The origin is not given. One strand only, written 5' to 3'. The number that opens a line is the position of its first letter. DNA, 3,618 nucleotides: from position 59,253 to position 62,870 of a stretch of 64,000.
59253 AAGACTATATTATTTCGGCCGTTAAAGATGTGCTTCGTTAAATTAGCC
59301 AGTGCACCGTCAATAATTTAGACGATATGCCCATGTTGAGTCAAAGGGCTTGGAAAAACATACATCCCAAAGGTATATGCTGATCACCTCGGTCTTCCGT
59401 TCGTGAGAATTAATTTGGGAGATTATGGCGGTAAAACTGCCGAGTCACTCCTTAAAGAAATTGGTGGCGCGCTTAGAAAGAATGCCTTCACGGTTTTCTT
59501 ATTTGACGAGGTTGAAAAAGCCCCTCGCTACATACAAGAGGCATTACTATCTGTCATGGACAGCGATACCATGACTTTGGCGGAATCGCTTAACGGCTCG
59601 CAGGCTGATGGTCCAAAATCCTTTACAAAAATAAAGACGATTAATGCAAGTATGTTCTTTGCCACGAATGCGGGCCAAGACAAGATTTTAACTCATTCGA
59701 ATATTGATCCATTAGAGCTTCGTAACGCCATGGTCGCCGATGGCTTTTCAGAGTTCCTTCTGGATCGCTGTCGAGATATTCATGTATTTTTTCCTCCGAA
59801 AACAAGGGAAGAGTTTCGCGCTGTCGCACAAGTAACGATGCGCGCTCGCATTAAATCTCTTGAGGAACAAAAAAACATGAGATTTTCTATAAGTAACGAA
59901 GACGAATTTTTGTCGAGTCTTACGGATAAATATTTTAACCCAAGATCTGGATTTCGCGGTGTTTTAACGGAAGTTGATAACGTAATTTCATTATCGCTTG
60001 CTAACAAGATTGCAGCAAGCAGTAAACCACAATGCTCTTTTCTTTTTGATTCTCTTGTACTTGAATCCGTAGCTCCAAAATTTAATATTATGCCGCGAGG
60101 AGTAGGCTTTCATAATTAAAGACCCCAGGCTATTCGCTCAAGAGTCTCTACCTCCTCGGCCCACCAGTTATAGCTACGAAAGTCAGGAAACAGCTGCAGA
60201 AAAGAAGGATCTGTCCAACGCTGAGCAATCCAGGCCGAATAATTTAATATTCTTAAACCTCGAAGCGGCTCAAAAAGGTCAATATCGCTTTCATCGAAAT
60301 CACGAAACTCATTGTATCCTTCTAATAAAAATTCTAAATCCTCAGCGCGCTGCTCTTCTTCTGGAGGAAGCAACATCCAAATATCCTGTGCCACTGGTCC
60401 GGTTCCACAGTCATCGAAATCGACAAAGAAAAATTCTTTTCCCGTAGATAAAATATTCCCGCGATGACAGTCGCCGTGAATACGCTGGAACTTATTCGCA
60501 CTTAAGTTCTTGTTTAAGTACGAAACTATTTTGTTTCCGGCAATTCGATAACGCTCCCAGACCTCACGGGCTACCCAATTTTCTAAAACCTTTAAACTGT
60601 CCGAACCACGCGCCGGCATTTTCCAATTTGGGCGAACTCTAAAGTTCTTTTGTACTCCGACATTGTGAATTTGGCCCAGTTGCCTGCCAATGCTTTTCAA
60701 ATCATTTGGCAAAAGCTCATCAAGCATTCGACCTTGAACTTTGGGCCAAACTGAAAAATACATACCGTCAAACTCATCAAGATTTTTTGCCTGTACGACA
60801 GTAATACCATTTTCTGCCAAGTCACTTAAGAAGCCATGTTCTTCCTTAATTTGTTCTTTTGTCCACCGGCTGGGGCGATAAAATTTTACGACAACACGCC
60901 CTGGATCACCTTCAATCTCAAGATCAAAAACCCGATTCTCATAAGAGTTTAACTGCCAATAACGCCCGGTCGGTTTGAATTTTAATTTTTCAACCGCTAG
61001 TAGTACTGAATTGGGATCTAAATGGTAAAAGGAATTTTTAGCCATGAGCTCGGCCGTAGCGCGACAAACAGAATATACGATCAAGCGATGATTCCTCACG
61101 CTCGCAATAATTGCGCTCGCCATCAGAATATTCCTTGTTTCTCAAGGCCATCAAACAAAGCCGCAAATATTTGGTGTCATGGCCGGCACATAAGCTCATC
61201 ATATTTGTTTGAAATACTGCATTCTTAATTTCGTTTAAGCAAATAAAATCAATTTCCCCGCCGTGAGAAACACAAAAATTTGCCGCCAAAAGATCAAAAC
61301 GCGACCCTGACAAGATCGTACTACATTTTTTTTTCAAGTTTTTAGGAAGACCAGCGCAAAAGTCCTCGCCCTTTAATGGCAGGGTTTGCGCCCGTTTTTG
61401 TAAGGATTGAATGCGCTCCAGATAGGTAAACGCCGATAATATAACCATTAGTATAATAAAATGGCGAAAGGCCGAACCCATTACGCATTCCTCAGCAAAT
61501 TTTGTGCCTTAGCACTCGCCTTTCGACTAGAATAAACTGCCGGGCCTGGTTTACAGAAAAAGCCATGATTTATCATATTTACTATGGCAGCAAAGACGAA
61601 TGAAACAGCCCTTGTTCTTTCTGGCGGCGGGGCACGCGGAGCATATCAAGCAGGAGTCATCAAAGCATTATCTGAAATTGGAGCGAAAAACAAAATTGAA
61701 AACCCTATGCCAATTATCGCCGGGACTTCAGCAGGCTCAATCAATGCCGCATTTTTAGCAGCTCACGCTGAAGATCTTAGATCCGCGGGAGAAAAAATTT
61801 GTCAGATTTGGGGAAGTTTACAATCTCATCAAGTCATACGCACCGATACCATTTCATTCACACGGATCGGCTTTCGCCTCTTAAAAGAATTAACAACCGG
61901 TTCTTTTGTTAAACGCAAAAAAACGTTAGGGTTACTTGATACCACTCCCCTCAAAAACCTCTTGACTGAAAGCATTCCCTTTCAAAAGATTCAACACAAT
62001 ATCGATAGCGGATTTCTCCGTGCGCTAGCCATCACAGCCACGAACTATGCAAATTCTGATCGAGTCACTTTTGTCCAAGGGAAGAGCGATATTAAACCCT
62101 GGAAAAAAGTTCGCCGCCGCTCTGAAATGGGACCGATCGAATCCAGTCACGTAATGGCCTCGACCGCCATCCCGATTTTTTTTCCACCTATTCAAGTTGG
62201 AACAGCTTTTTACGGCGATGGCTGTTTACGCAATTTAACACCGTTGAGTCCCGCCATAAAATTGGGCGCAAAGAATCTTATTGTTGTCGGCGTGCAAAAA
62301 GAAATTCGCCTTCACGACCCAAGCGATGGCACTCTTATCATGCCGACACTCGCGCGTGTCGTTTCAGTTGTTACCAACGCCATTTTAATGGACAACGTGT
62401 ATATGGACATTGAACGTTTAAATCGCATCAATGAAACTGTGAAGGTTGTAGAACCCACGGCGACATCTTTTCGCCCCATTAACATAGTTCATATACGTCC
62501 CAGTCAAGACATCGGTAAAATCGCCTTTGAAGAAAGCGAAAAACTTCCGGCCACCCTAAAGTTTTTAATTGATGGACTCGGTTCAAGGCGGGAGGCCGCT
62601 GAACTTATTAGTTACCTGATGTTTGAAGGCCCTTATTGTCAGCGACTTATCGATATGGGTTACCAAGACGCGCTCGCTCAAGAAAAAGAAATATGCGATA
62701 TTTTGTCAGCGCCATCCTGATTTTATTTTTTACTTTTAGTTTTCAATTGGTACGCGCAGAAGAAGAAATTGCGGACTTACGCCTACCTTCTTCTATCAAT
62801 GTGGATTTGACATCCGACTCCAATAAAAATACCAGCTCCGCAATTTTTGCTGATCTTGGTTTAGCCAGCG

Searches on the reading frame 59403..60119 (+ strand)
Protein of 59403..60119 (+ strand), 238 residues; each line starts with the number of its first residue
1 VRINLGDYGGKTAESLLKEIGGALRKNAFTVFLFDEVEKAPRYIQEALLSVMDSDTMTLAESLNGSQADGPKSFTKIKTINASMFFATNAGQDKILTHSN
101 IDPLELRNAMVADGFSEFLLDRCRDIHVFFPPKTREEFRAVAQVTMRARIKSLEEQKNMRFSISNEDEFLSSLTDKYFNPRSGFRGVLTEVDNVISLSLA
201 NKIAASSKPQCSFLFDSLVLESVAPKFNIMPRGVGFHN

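Call 56: search_protein_families(library=pfam, proteins=[window:59403-60119:+], max_evalue=0.00001)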
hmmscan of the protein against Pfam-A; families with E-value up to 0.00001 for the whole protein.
window:59403-60119:+ (238 aa): 1 family
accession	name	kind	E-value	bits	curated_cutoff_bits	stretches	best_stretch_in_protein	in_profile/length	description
PF07724.20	AAA_2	-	9e-09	36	27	1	21-102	64-142/166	AAA domain (Cdc48 subfamily)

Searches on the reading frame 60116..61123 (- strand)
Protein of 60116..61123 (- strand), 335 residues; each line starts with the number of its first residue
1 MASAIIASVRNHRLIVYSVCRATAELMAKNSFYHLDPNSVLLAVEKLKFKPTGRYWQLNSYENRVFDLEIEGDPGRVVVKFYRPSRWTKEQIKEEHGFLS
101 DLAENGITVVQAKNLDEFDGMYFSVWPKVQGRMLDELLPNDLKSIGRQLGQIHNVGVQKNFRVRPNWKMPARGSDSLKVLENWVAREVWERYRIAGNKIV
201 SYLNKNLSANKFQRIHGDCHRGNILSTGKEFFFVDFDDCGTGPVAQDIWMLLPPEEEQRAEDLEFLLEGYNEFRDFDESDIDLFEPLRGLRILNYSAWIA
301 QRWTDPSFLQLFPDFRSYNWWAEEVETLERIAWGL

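Call 56: search_protein_families(library=pfam, proteins=[window:60116-61123:-], max_evalue=0.00001)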
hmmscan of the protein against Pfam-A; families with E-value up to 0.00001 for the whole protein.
window:60116-61123:- (335 aa): 1 family
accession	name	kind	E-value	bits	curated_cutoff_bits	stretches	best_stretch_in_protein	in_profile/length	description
PF01636.29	APH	-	2.5e-30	106.5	23.2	1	60-274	7-231/239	Phosphotransferase enzyme family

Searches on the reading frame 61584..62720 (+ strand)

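Call 56: search_protein_families(library=pfam, proteins=[window:61584-62720:+], max_evalue=0.00001)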
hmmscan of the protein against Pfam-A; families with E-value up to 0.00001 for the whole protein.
window:61584-62720:+ (378 aa): 1 family
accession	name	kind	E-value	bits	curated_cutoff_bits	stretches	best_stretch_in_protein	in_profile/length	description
PF01734.28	Patatin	-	3e-25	90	27.7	1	10-225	1-191/191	Patatin-like phospholipase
